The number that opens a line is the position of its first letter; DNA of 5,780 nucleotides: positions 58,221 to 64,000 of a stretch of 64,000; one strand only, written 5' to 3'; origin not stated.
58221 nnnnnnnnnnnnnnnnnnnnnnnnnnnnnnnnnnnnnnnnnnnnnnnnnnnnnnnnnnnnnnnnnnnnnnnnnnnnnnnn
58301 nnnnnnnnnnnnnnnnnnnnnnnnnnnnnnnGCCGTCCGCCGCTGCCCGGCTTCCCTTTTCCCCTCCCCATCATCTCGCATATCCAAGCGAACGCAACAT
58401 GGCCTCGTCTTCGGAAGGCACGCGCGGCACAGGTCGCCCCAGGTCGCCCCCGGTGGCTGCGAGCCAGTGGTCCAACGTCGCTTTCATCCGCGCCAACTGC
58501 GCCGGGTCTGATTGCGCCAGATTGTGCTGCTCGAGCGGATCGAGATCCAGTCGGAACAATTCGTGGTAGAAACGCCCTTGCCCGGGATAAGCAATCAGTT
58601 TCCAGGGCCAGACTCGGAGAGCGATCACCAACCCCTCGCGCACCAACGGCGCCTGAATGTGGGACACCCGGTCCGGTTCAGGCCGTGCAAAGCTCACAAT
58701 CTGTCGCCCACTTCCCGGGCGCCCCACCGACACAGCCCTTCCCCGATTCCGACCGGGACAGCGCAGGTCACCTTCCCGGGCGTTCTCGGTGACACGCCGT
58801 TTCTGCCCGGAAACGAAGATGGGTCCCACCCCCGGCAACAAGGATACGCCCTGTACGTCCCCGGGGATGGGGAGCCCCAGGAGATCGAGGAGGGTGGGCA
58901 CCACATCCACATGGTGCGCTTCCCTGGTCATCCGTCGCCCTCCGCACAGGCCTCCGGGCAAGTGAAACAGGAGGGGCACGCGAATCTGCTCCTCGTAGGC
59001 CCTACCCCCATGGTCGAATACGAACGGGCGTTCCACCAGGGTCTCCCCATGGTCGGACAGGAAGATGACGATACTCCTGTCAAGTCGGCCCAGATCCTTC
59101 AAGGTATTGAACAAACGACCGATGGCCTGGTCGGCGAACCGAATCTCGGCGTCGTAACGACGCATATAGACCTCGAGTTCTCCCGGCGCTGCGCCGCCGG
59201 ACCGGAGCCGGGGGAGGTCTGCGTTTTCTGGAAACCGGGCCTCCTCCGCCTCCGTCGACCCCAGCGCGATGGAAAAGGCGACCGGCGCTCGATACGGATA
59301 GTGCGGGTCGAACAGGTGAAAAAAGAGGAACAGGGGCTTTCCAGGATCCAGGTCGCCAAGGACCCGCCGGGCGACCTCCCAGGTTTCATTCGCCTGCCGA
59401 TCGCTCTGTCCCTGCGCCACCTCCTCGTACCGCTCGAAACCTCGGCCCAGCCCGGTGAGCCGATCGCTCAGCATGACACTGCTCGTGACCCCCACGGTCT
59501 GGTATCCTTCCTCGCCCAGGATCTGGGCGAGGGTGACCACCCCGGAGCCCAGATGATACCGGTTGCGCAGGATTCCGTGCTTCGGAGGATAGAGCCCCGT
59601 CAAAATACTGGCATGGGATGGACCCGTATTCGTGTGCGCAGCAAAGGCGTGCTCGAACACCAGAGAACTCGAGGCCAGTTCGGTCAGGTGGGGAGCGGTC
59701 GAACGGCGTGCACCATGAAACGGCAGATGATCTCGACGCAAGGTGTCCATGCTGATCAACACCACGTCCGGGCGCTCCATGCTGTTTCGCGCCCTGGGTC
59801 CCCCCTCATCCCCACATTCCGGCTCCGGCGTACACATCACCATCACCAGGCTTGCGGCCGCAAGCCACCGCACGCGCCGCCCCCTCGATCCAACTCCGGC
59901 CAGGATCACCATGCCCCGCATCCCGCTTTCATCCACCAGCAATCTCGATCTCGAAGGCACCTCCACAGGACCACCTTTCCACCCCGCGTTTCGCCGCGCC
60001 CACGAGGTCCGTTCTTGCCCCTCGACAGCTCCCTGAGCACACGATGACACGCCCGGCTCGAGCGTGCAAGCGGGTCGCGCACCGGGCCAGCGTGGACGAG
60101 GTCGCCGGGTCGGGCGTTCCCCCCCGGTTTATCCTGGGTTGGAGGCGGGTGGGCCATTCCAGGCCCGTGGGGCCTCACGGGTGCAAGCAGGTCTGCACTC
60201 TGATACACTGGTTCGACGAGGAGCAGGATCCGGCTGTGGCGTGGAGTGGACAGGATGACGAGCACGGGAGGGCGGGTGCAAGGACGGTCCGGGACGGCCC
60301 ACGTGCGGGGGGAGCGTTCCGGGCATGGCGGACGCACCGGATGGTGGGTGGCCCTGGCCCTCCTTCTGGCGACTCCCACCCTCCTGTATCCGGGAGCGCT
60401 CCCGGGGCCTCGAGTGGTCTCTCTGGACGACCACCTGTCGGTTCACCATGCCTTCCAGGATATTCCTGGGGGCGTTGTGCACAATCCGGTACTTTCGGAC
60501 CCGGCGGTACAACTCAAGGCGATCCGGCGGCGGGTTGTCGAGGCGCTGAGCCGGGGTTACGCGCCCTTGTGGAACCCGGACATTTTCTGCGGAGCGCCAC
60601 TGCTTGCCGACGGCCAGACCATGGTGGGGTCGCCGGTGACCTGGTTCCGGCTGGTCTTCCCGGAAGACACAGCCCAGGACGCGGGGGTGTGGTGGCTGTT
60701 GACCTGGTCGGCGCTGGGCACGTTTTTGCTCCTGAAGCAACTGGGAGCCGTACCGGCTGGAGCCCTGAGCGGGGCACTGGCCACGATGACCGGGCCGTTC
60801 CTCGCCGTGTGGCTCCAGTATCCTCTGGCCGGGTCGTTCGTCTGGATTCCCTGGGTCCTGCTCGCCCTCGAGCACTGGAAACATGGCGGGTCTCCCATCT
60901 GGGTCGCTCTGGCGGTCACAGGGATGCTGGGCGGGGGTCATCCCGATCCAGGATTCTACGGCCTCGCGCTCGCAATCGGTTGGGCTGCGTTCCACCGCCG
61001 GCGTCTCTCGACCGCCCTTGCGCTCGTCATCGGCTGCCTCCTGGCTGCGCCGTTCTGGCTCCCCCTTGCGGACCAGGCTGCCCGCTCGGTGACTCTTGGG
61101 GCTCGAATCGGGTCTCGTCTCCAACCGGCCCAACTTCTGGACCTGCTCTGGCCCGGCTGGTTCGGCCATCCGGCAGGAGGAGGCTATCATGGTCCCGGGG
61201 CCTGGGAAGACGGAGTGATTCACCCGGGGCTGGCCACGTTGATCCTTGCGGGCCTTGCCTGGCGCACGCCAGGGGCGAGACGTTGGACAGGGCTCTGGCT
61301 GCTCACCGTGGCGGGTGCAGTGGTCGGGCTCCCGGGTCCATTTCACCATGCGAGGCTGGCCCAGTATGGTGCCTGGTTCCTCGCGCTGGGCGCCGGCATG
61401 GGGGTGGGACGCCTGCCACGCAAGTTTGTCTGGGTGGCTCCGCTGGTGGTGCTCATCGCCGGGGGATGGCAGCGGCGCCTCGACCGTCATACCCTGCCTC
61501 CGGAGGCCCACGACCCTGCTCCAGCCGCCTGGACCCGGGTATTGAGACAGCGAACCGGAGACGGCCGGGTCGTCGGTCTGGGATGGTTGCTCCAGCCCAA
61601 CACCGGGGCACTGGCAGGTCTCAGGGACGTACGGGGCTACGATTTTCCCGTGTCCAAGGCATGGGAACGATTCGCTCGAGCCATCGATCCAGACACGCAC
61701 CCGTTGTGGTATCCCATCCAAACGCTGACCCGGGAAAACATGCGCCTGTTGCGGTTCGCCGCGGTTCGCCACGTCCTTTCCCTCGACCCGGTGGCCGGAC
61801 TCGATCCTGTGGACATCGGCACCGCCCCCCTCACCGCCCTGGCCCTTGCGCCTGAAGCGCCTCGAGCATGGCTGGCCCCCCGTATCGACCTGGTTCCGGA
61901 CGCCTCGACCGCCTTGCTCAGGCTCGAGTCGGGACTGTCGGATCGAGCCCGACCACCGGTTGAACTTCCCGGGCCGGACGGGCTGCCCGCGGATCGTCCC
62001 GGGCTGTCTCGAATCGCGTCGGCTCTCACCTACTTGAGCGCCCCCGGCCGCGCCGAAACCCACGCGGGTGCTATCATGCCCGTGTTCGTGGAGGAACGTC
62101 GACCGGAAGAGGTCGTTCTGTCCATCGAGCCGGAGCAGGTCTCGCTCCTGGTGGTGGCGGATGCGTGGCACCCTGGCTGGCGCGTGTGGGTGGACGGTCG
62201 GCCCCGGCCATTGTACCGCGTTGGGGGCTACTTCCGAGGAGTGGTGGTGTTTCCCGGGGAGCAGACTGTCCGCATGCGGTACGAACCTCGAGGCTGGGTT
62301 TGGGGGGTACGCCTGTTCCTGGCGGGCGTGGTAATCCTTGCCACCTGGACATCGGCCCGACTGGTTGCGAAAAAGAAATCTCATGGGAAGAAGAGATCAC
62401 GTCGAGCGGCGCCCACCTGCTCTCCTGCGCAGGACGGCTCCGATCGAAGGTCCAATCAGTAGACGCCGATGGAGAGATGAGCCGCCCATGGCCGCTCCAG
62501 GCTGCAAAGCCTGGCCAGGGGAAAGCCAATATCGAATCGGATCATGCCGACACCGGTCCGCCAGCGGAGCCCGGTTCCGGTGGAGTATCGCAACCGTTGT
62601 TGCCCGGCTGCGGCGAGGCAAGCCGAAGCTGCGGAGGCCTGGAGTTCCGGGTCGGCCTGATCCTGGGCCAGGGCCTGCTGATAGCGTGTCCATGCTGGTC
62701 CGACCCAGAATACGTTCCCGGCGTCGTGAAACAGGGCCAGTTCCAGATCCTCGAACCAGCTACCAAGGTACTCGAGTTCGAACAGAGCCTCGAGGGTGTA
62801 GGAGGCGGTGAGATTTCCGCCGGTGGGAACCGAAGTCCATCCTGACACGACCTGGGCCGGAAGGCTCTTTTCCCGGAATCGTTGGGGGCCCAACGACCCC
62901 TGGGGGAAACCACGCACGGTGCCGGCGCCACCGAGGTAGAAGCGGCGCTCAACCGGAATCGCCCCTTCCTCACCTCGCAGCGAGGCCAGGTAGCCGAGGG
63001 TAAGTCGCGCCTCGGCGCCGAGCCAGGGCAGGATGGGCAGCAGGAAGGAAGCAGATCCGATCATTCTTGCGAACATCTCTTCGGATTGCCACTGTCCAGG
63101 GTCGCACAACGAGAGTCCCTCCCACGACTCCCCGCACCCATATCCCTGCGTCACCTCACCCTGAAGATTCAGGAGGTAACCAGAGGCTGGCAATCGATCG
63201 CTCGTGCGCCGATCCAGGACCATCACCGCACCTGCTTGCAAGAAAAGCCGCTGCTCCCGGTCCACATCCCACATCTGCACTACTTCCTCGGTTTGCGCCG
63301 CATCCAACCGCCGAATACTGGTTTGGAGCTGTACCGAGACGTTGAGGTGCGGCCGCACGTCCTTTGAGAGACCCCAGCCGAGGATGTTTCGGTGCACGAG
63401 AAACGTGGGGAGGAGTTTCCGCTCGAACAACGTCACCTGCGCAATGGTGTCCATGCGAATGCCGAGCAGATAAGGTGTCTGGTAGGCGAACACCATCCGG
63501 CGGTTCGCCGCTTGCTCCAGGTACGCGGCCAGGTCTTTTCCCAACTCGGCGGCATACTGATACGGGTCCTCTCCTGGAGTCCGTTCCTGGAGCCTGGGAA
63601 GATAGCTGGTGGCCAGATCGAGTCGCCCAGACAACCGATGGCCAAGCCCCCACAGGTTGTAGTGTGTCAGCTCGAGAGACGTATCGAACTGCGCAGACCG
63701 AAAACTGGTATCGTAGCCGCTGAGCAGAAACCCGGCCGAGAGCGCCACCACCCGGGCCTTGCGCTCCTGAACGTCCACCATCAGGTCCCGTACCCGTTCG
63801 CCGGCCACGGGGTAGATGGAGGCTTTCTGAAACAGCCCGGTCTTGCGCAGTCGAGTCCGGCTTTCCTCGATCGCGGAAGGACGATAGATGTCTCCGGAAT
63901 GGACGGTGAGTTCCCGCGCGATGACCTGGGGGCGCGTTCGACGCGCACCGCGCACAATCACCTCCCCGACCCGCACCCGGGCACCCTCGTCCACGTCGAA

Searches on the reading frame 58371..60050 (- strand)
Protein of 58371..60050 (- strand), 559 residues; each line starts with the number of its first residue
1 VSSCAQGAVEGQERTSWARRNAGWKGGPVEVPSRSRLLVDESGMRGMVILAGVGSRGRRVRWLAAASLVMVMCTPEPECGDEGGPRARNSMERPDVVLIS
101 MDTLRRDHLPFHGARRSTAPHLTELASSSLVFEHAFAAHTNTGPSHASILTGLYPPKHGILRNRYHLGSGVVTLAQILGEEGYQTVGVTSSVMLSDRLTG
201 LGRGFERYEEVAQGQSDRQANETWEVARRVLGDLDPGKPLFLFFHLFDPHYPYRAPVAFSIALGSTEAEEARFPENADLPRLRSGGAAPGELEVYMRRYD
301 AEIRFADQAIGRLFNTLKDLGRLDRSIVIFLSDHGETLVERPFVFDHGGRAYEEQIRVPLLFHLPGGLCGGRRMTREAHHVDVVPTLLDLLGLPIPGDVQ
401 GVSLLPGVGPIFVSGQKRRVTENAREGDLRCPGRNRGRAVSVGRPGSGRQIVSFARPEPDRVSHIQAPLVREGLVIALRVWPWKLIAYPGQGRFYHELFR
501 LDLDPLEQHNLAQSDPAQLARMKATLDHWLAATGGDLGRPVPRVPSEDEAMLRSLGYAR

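Call 12: search_protein_families(library=pfam, proteins=[window:58374-60050:-])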
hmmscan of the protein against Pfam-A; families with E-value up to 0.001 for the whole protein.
window:58374-60050:- (559 aa): 4 families
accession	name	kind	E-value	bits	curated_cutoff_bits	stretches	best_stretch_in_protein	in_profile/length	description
PF00884.28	Sulfatase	-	1.1e-44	153.4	25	1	94-392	1-300/301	Sulfatase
PF01663.27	Phosphodiest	-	8.8e-17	62.1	23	2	96-165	1-67/342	Type I phosphodiesterase / nucleotide pyrophosphatase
PF16347.10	SGSH_C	-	1e-10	42.4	29.3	1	351-406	11-66/154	N-sulphoglucosamine sulphohydrolase, C-terminal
PF02995.22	DUF229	-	0.00045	19.5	25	0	304-336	311-343/496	Protein of unknown function (DUF229)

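Call 32: find_encoding_contigs(protein=window:58371-60050:-, flank=10000, max_places=2)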
Protein window:58371-60050:- (559 aa): no gene with exactly this product is on record in the collection.

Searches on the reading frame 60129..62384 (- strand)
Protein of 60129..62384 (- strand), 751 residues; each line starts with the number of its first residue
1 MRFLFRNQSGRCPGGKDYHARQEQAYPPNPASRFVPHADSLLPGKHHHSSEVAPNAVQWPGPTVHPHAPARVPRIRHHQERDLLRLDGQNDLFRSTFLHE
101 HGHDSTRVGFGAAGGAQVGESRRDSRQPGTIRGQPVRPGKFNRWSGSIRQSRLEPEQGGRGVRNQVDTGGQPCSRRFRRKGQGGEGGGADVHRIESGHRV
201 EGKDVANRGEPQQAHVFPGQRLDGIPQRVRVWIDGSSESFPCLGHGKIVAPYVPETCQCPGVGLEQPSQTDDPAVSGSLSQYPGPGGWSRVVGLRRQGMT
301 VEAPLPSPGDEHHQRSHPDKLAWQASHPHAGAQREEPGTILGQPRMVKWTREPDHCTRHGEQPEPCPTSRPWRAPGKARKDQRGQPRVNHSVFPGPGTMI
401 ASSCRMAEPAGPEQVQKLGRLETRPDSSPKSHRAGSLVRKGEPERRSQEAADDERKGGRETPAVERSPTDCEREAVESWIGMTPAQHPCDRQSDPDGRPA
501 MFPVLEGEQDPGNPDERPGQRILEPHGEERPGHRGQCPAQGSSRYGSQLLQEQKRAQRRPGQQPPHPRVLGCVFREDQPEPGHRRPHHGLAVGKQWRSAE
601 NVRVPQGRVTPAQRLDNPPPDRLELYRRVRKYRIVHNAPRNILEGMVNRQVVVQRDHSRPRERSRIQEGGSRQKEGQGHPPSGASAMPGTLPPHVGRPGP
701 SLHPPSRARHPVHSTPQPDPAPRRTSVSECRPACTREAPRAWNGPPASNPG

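Call 12: search_protein_families(library=pfam, proteins=[window:60132-62384:-])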
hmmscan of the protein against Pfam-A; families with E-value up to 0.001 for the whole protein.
window:60132-62384:- (751 aa): 0 families

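Call 30: find_encoding_contigs(protein=window:60129-62384:-, flank=10000, max_places=3)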
Protein window:60129-62384:- (751 aa): no gene with exactly this product is on record in the collection.

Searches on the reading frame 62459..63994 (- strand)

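Call 12: search_protein_families(library=pfam, proteins=[window:62459-63994:-])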
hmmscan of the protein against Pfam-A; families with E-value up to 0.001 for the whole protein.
window:62459-63994:- (512 aa): 2 families
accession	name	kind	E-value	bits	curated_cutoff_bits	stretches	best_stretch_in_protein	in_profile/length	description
PF01103.29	Omp85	-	1.7e-28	100.6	24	1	161-494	17-307/325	Omp85 superfamily domain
PF07244.20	POTRA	-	2.6e-07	31.7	21.3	1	7-77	1-78/79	Surface antigen variable number repeat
